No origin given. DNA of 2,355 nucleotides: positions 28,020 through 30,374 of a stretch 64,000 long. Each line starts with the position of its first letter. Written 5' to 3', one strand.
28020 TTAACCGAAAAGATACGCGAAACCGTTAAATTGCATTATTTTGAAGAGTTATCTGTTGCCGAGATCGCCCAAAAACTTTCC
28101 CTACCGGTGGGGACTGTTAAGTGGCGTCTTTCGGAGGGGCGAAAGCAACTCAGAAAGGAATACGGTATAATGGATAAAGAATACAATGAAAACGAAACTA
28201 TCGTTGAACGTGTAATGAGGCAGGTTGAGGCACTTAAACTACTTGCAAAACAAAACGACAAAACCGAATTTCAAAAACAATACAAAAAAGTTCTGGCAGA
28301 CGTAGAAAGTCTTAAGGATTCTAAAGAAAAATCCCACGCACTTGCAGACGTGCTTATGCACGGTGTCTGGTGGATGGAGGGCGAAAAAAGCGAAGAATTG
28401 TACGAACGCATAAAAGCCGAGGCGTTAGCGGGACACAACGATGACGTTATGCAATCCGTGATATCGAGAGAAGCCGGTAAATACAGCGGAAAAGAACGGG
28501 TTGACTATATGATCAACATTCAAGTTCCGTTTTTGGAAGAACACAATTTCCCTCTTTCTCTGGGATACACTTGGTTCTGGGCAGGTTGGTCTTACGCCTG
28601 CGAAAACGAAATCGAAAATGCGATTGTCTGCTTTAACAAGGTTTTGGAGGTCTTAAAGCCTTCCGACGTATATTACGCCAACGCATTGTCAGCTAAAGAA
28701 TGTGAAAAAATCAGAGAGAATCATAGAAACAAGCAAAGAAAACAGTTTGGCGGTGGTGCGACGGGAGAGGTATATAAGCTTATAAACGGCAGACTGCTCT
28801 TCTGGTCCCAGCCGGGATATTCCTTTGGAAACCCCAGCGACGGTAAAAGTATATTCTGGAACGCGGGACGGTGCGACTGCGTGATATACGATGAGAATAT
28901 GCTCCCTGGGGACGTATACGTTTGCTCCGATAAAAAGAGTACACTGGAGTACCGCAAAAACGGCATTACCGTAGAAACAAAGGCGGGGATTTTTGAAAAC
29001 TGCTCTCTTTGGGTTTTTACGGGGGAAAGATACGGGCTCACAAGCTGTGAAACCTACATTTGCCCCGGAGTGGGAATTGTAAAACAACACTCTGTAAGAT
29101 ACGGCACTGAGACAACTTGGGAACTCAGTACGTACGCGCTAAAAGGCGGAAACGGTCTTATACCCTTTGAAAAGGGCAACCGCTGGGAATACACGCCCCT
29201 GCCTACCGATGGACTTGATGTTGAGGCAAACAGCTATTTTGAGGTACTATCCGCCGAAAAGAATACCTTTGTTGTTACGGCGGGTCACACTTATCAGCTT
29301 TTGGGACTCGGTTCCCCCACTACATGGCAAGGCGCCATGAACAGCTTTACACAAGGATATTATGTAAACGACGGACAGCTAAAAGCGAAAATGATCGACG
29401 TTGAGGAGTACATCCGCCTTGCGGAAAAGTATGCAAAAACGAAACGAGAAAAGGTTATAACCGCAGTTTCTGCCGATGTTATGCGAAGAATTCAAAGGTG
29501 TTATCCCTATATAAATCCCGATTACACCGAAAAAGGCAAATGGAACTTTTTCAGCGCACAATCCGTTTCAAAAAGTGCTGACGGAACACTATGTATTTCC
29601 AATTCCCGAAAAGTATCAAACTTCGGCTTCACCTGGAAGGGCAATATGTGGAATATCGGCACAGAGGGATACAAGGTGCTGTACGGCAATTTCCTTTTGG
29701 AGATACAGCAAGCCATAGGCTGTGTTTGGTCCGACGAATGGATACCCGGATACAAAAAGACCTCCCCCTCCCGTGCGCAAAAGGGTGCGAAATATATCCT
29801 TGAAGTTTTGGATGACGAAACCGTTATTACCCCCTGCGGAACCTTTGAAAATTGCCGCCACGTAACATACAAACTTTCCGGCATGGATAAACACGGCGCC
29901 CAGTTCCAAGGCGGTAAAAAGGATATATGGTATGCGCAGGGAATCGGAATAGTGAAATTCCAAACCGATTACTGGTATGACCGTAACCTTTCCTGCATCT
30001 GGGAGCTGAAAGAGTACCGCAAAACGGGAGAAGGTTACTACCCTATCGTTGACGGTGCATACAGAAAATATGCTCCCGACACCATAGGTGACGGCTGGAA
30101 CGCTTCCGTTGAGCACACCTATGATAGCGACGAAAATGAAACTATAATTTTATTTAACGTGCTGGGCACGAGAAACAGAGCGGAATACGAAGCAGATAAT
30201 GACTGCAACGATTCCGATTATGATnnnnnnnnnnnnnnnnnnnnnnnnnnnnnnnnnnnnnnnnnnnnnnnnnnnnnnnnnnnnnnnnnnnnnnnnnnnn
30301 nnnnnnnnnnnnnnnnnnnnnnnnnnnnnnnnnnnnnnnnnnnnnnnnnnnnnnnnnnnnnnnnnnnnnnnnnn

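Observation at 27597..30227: ECF sigma factor fused to a ~685-aa soluble extension containing an internal domain duplication (candidate one-component sigma/sensor)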

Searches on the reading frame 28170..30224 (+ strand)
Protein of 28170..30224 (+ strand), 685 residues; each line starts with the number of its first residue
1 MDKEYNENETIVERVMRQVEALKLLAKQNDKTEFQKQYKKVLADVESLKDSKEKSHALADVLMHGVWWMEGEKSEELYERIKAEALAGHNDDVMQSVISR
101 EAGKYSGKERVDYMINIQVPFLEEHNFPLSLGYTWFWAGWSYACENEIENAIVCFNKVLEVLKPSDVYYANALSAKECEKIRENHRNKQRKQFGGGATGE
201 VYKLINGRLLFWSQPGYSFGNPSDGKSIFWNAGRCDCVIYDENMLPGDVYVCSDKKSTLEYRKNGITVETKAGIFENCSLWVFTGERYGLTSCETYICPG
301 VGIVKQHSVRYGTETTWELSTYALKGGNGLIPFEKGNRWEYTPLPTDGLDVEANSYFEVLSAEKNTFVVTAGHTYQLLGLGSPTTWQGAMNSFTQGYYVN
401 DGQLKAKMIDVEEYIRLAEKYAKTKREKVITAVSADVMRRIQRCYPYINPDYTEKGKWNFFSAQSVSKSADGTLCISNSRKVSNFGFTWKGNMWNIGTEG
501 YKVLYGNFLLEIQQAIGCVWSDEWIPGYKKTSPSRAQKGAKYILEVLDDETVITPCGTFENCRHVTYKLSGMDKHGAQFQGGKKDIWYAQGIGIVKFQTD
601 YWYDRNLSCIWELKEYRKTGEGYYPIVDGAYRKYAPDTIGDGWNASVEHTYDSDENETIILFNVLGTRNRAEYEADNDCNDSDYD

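Call 6: find_homologous_proteins(query=window:28197-30224:+, max_evalue=0.001)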
Query window:28197-30224:+ (676 aa): 288 proteins with E <= 0.001 among 8000 candidates; the best 120 are listed.
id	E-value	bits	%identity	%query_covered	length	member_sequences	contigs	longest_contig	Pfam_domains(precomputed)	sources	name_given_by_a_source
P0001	0.0e+0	1426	88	100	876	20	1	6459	PF04545.23,PF04542.21,PF08281.19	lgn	-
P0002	0.0e+0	1417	87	100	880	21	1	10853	PF21347.3,PF04545.23,PF04542.21,PF08281.19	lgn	-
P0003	0.0e+0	1416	87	100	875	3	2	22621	PF21347.3,PF04545.23,PF04542.21,PF08281.19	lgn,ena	-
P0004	0.0e+0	1402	86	100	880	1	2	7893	PF21347.3,PF04545.23,PF04542.21,PF08281.19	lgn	-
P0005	0.0e+0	1381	84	100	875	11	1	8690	PF21347.3,PF04545.23,PF04542.21,PF08281.19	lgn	-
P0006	0.0e+0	1379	84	100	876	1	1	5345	PF04545.23,PF04542.21,PF08281.19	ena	-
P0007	0.0e+0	1378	84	100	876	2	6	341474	PF04545.23,PF04542.21,PF08281.19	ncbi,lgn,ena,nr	ncbi:MAG: sigma-70 family RNA polymerase sigma factor [Clostridia bacterium]|nr:sigma-70 family RNA 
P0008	0.0e+0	1371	83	100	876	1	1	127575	PF21347.3,PF04545.23,PF04542.21,PF08281.19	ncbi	-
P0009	0.0e+0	1325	80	100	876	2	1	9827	PF04545.23,PF04542.21,PF08281.19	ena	-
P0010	0.0e+0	1309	79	100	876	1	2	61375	PF04545.23,PF04542.21,PF08281.19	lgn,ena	-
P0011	0.0e+0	1285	84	93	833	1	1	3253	PF21347.3,PF04545.23,PF04542.21,PF08281.19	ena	-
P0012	0.0e+0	1148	71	100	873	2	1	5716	PF21347.3,PF04545.23,PF04542.21,PF08281.19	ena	-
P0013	0.0e+0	1066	84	77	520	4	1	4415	PF21347.3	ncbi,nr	ncbi:MAG: hypothetical protein IKV01_02075, partial [Clostridia bacterium]|nr:hypothetical protein [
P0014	2.4e-294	996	63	100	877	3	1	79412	PF21347.3,PF04545.23,PF04542.21,PF08281.19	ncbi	-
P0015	7.1e-289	978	62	100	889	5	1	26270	PF21347.3,PF04545.23,PF04542.21,PF08281.19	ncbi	-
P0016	1.1e-288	978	62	100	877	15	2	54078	PF21347.3,PF04545.23,PF04542.21,PF08281.19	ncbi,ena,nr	ncbi:MAG: RNA polymerase sigma factor [Clostridia bacterium]|nr:RNA polymerase sigma factor [Clostri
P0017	8.7e-286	968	62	100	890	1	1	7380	PF21347.3,PF04545.23,PF04542.21,PF08281.19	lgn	-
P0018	2.5e-285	966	62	100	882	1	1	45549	PF21347.3,PF04545.23,PF04542.21,PF08281.19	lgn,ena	-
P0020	1.2e-197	677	49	100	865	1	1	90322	PF07638.18,PF21347.3,PF04545.23,PF04542.21,PF08281.19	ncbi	-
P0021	2.6e-192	659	47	99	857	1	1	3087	PF07638.18,PF21347.3,PF04545.23,PF04542.21,PF08281.19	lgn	-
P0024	4.9e-189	648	47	98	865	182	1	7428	PF21347.3,PF04545.23,PF04542.21,PF08281.19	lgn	-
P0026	4.0e-182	625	46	99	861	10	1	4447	PF07638.18,PF21347.3,PF04545.23,PF04542.21,PF08281.19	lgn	-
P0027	9.6e-182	624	45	99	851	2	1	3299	PF07638.18,PF21347.3,PF04545.23,PF04542.21,PF08281.19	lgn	-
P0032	1.5e-176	607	46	99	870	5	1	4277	PF21347.3,PF04545.23,PF04542.21,PF08281.19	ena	-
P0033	1.2e-173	597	46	99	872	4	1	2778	PF21347.3,PF04545.23,PF04542.21,PF08281.19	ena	-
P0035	7.4e-173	595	44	98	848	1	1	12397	PF00515.35,PF21347.3,PF04545.23,PF04542.21,PF08281.19,PF13181.13,PF07719.24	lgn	-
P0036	1.1e-172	594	44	98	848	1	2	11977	PF00515.35,PF21347.3,PF04545.23,PF04542.21,PF08281.19,PF13181.13,PF07719.24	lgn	-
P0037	1.3e-172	594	44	98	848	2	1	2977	PF00515.35,PF21347.3,PF04545.23,PF04542.21,PF08281.19,PF13181.13,PF07719.24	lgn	-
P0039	2.6e-172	593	45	98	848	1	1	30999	PF00515.35,PF21347.3,PF04545.23,PF04542.21,PF08281.19,PF13181.13,PF07719.24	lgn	-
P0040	5.0e-172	592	44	98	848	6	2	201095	PF00515.35,PF21347.3,PF04545.23,PF04542.21,PF08281.19,PF13181.13,PF07719.24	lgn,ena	-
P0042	1.5e-171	590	44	98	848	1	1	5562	PF00515.35,PF21347.3,PF04545.23,PF04542.21,PF08281.19,PF13181.13,PF07719.24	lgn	-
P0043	1.8e-171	590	44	98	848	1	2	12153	PF00515.35,PF21347.3,PF04545.23,PF04542.21,PF08281.19,PF13181.13,PF07719.24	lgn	-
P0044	1.9e-171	590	44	98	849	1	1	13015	PF21347.3,PF04545.23,PF04542.21,PF08281.19,PF07719.24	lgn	-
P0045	2.7e-171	590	44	98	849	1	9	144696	PF00515.35,PF21347.3,PF04545.23,PF04542.21,PF08281.19,PF07719.24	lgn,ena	-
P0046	2.7e-171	589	44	98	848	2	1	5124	PF00515.35,PF21347.3,PF04545.23,PF04542.21,PF08281.19,PF13181.13,PF07719.24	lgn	-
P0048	4.4e-171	589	44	98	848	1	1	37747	PF00515.35,PF21347.3,PF04545.23,PF04542.21,PF08281.19,PF13181.13,PF07719.24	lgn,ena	-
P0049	1.0e-170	588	44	98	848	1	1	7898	PF00515.35,PF21347.3,PF04545.23,PF04542.21,PF08281.19,PF13181.13,PF07719.24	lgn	-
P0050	1.0e-170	588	45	98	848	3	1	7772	PF00515.35,PF21347.3,PF04545.23,PF04542.21,PF08281.19,PF13181.13,PF07719.24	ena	-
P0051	1.1e-170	587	44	98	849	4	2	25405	PF13414.13,PF00515.35,PF21347.3,PF04545.23,PF04542.21,PF08281.19,PF13181.13,PF07719.24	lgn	-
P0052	3.1e-170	586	44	98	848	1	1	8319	PF00515.35,PF21347.3,PF04545.23,PF04542.21,PF08281.19,PF13181.13,PF07719.24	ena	-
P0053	3.1e-170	586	44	98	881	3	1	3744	PF21347.3,PF04545.23,PF04542.21,PF08281.19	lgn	-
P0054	3.4e-170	586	44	98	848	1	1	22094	PF00515.35,PF21347.3,PF04545.23,PF04542.21,PF08281.19,PF13181.13,PF07719.24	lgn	-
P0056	1.1e-169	584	43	98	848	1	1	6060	PF00515.35,PF21347.3,PF04545.23,PF04542.21,PF08281.19,PF13181.13,PF07719.24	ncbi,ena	-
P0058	4.9e-169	582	45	99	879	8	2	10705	PF21347.3,PF04545.23,PF04542.21,PF08281.19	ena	-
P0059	5.7e-169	582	43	99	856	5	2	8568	PF07638.18,PF21347.3,PF04545.23,PF04542.21,PF08281.19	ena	-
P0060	6.8e-169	582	44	98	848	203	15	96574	PF00515.35,PF21347.3,PF04545.23,PF04542.21,PF08281.19,PF07719.24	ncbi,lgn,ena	-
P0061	7.9e-169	581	43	98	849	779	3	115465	PF21347.3,PF04545.23,PF04542.21,PF08281.19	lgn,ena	-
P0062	9.3e-169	581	44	98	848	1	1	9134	PF00515.35,PF21347.3,PF04545.23,PF04542.21,PF08281.19,PF13181.13,PF07719.24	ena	-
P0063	2.1e-168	580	44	98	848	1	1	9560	PF00515.35,PF21347.3,PF04545.23,PF04542.21,PF08281.19,PF13181.13,PF07719.24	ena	-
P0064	2.2e-168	580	44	98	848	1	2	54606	PF21347.3,PF04545.23,PF04542.21,PF08281.19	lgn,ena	-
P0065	2.4e-168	580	44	98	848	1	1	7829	PF00515.35,PF21347.3,PF04545.23,PF04542.21,PF08281.19,PF13181.13,PF07719.24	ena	-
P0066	2.4e-168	580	44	98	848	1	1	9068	PF00515.35,PF21347.3,PF04545.23,PF04542.21,PF08281.19,PF13181.13,PF07719.24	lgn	-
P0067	2.7e-168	580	43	98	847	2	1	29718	PF21347.3,PF04545.23,PF04542.21,PF08281.19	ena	-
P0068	3.5e-168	579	44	99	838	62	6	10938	PF00515.35,PF07638.18,PF21347.3,PF04545.23,PF04542.21,PF08281.19,PF07719.24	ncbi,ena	-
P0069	4.1e-168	579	44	98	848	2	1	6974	PF21347.3,PF04545.23,PF04542.21,PF08281.19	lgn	-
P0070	4.3e-168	579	44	98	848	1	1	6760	PF00515.35,PF21347.3,PF04545.23,PF04542.21,PF08281.19,PF07719.24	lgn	-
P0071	4.3e-168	579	44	98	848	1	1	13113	PF00515.35,PF21347.3,PF04545.23,PF04542.21,PF08281.19,PF07719.24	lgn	-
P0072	6.9e-168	578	43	98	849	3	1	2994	PF00515.35,PF21347.3,PF04545.23,PF04542.21,PF08281.19,PF13181.13,PF07719.24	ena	-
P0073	7.0e-168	578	44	98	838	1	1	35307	PF21347.3,PF04545.23,PF04542.21,PF08281.19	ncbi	-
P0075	7.4e-168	578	43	99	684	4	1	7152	PF21347.3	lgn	-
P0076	7.8e-168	578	43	98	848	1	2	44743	PF00515.35,PF21347.3,PF04545.23,PF04542.21,PF08281.19,PF13181.13,PF07719.24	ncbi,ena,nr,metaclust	ncbi:rNA polymerase sigma-70 factor ECF subfamily protein [Candidatus Apopatosoma intestinale]|nr:rN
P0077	7.8e-168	578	43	98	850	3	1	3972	PF07638.18,PF21347.3,PF04545.23,PF04542.21,PF08281.19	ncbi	-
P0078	1.4e-167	577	43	98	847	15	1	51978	PF00515.35,PF21347.3,PF04545.23,PF04542.21,PF08281.19,PF13181.13,PF07719.24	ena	-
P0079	1.8e-167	577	44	98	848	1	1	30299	PF00515.35,PF21347.3,PF04545.23,PF04542.21,PF08281.19,PF13181.13,PF07719.24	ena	-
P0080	2.0e-167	577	44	99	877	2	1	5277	PF21347.3,PF04545.23,PF04542.21,PF08281.19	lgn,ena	-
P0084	1.3e-166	574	43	98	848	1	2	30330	PF00515.35,PF21347.3,PF04545.23,PF04542.21,PF08281.19,PF13181.13,PF07719.24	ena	-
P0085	4.2e-166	572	42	98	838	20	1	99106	PF07638.18,PF21347.3,PF04545.23,PF04542.21,PF08281.19,PF07719.24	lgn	-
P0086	4.4e-166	572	43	98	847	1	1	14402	PF00515.35,PF21347.3,PF04545.23,PF04542.21,PF08281.19,PF07719.24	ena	-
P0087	7.0e-166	572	44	98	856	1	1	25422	PF21347.3,PF04545.23,PF04542.21,PF08281.19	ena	-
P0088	7.1e-166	572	44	98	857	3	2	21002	PF21347.3,PF04545.23,PF04542.21,PF08281.19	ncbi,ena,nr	ncbi:MAG: RNA polymerase sigma factor [Clostridia bacterium]|nr:RNA polymerase sigma factor [Clostri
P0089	9.5e-166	571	44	98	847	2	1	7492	PF00515.35,PF21347.3,PF04545.23,PF04542.21,PF08281.19,PF13181.13,PF07719.24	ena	-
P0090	1.3e-165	571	44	98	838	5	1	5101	PF07638.18,PF21347.3,PF04545.23,PF04542.21,PF08281.19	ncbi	-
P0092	4.5e-165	569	43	98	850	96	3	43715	PF00515.35,PF21347.3,PF04545.23,PF04542.21,PF08281.19,PF13181.13,PF07719.24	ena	-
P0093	4.6e-165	569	43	98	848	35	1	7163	PF00515.35,PF21347.3,PF04545.23,PF04542.21,PF08281.19,PF13181.13,PF07719.24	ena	-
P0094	5.5e-165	569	43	98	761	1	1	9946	PF00515.35,PF21347.3,PF04545.23,PF08281.19,PF13181.13,PF07719.24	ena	-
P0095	9.0e-165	568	43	98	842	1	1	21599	PF00515.35,PF21347.3,PF04545.23,PF04542.21,PF08281.19,PF07719.24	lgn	-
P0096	1.3e-164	567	42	98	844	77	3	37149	PF00515.35,PF07638.18,PF21347.3,PF04545.23,PF04542.21,PF08281.19,PF07719.24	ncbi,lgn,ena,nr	ncbi:MAG: hypothetical protein DBX61_10475 [Clostridiales bacterium]|nr:MAG: hypothetical protein DB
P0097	5.1e-164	565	43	98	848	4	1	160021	PF21347.3,PF04545.23,PF04542.21,PF08281.19,PF07719.24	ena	-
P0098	1.1e-163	564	44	98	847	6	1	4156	PF00515.35,PF21347.3,PF04545.23,PF04542.21,PF08281.19,PF07719.24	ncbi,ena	-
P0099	2.7e-163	563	42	98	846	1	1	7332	PF21347.3,PF04545.23,PF04542.21,PF08281.19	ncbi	-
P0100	3.2e-163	563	44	98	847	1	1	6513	PF00515.35,PF21347.3,PF04545.23,PF04542.21,PF08281.19,PF07719.24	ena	-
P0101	4.5e-163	562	43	99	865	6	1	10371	PF21347.3,PF04545.23,PF04542.21,PF08281.19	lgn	-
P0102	5.3e-163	562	43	99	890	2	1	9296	PF21347.3,PF04545.23,PF04542.21,PF08281.19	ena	-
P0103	6.6e-163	562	43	98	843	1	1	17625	PF21347.3,PF04545.23,PF04542.21,PF08281.19,PF07719.24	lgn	-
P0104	1.3e-162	561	42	98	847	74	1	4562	PF00515.35,PF21347.3,PF04545.23,PF04542.21,PF08281.19,PF07719.24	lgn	-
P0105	1.3e-162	561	42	98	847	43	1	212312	PF00515.35,PF21347.3,PF04545.23,PF04542.21,PF08281.19,PF13181.13,PF07719.24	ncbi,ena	-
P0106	1.4e-162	561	43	98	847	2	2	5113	PF00515.35,PF21347.3,PF04545.23,PF04542.21,PF08281.19,PF13181.13,PF07719.24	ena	-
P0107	1.6e-162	561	43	98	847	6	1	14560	PF00515.35,PF21347.3,PF04545.23,PF04542.21,PF08281.19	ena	-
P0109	2.7e-162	560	42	98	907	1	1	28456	PF21347.3,PF04545.23,PF04542.21,PF08281.19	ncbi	-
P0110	3.0e-162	560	43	98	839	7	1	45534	PF07638.18,PF21347.3,PF04545.23,PF04542.21,PF08281.19,PF07719.24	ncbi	-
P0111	6.3e-162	559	43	98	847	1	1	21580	PF00515.35,PF21347.3,PF04545.23,PF04542.21,PF08281.19,PF07719.24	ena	-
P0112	6.4e-162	559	43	98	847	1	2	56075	PF00515.35,PF21347.3,PF04545.23,PF04542.21,PF08281.19,PF13181.13,PF07719.24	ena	-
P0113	7.3e-162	558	43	98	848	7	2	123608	PF21347.3,PF04545.23,PF04542.21,PF08281.19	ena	-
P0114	9.0e-162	558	43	98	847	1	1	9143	PF00515.35,PF21347.3,PF04545.23,PF04542.21,PF08281.19,PF13181.13,PF07719.24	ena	-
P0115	9.3e-162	558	42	98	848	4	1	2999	PF00515.35,PF21347.3,PF04545.23,PF04542.21,PF08281.19,PF07719.24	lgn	-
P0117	1.1e-161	558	43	98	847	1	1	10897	PF00515.35,PF21347.3,PF04545.23,PF04542.21,PF08281.19,PF13181.13,PF07719.24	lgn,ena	-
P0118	1.1e-161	558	43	98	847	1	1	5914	PF00515.35,PF21347.3,PF04545.23,PF04542.21,PF08281.19,PF13181.13,PF07719.24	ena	-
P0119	2.7e-161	556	43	98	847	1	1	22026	PF00515.35,PF21347.3,PF04545.23,PF04542.21,PF08281.19,PF13181.13,PF07719.24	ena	-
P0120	7.3e-161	555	42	99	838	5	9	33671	PF00515.35,PF21347.3,PF04545.23,PF04542.21,PF08281.19,PF07719.24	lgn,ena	-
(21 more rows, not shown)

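Call 13: find_encoding_contigs(protein=P0016, flank=6000, max_places=2)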
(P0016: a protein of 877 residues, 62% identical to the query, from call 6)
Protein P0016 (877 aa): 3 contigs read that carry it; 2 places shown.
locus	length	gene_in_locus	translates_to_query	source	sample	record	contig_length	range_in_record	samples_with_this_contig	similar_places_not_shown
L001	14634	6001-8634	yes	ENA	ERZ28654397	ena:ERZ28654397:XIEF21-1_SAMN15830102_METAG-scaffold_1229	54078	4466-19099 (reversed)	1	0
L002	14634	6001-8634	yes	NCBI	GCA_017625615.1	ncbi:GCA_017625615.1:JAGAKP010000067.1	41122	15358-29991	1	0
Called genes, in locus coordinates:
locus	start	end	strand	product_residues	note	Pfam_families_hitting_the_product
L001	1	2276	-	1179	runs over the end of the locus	PF01855:POR_N, PF17147:PFOR_II, PF00037:Fer4 (faint), PF01558:POR, PF10371:EKR, PF12838:Fer4_7, PF02775:TPP_enzyme_C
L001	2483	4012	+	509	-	PF13541:ChlI, PF00158:Sigma54_activat (faint), PF00493:MCM (weak), PF01078:Mg_chelatase, PF07728:AAA_5, PF13335:Mg_chelatase_C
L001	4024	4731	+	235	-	-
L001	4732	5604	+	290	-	-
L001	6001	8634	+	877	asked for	PF04542:Sigma70_r2, PF08281:Sigma70_r4_2, PF04545:Sigma70_r4, PF21347:DUF3108_like (faint)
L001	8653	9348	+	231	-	-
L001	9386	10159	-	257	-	PF02811:PHP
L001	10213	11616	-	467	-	PF13145:Rotamase_2 (weak), PF13616:Rotamase_3, PF00639:Rotamase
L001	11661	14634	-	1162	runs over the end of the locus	PF17757:UvrB_inter, PF02559:CarD_TRCF_RID, PF00270:DEAD, PF04851:ResIII (weak), PF00271:Helicase_C, PF03461:TRCF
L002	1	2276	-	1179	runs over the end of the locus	PF01855:POR_N, PF17147:PFOR_II, PF00037:Fer4 (faint), PF01558:POR, PF10371:EKR, PF12838:Fer4_7, PF02775:TPP_enzyme_C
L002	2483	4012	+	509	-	PF13541:ChlI, PF00158:Sigma54_activat (faint), PF00493:MCM (weak), PF01078:Mg_chelatase, PF07728:AAA_5, PF13335:Mg_chelatase_C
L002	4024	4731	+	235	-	-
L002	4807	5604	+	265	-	-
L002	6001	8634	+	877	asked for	PF04542:Sigma70_r2, PF08281:Sigma70_r4_2, PF04545:Sigma70_r4, PF21347:DUF3108_like (faint)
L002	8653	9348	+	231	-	-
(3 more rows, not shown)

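Call 14: find_encoding_contigs(protein=P0040, flank=6000, max_places=2)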
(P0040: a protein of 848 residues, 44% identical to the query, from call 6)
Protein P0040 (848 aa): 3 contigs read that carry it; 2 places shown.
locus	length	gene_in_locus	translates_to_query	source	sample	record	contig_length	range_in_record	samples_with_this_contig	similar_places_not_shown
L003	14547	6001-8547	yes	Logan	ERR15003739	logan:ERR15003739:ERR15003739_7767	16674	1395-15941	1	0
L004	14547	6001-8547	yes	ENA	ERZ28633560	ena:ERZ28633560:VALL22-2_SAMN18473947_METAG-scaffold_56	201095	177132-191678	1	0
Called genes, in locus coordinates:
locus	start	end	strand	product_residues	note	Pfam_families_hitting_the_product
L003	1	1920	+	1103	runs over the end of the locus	?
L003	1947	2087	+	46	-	-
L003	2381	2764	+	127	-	PF04237:YjbR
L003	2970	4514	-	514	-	PF00376:MerR, PF13411:MerR_1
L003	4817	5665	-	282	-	PF12844:HTH_19 (weak), PF13443:HTH_26 (weak), PF13560:HTH_31 (weak), PF01381:HTH_3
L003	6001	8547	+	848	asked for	PF04542:Sigma70_r2, PF04545:Sigma70_r4, PF08281:Sigma70_r4_2, PF00515:TPR_1 (weak), PF07719:TPR_2 (weak), PF13181:TPR_8 (faint), PF21347:DUF3108_like (faint)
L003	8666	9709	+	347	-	PF01381:HTH_3, PF12844:HTH_19 (weak), PF13560:HTH_31 (weak), PF07719:TPR_2 (faint)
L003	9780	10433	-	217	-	-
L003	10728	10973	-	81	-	PF08958:DUF1871 (faint)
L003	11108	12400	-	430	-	PF13173:AAA_14, PF13635:DUF4143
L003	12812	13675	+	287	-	PF01381:HTH_3, PF12844:HTH_19 (faint), PF13560:HTH_31 (weak), PF22495:HTH_92 (weak), PF13151:DUF3990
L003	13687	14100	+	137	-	-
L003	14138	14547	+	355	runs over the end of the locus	PF04607:RelA_SpoT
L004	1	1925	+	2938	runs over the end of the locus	PF13229:Beta_helix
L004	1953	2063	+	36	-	-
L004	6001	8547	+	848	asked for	PF04542:Sigma70_r2, PF04545:Sigma70_r4, PF08281:Sigma70_r4_2, PF00515:TPR_1 (weak), PF07719:TPR_2 (weak), PF13181:TPR_8 (faint), PF21347:DUF3108_like (faint)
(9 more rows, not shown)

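Call 15: find_encoding_contigs(protein=P0020, flank=6000, max_places=2)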
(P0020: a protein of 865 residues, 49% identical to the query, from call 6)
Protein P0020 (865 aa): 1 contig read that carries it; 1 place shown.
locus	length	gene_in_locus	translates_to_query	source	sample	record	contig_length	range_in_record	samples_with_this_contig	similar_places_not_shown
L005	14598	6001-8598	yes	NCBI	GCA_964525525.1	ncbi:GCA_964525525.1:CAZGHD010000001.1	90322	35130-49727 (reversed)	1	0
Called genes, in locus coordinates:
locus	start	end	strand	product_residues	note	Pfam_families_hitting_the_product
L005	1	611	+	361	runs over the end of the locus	PF01008:IF-2B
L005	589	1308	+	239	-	PF00899:ThiF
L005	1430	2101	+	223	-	PF04607:RelA_SpoT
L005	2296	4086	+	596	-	PF00664:ABC_membrane, PF00005:ABC_tran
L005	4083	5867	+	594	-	PF00664:ABC_membrane (weak), PF00005:ABC_tran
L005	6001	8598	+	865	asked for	PF04542:Sigma70_r2, PF07638:Sigma70_ECF (faint), PF08281:Sigma70_r4_2, PF04545:Sigma70_r4, PF21347:DUF3108_like (faint)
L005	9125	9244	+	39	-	-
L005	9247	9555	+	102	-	-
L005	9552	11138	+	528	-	PF00488:MutS_V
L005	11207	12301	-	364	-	-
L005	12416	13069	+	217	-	PF01209:Ubie_methyltran (weak), PF00891:Methyltransf_2, PF13489:Methyltransf_23, PF02353:CMAS, PF13847:Methyltransf_31, PF08241:Methyltransf_11, PF08242:Methyltransf_12, PF13649:Methyltransf_25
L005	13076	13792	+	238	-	PF02517:Rce1-like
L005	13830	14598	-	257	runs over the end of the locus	PF01261:AP_endonuc_2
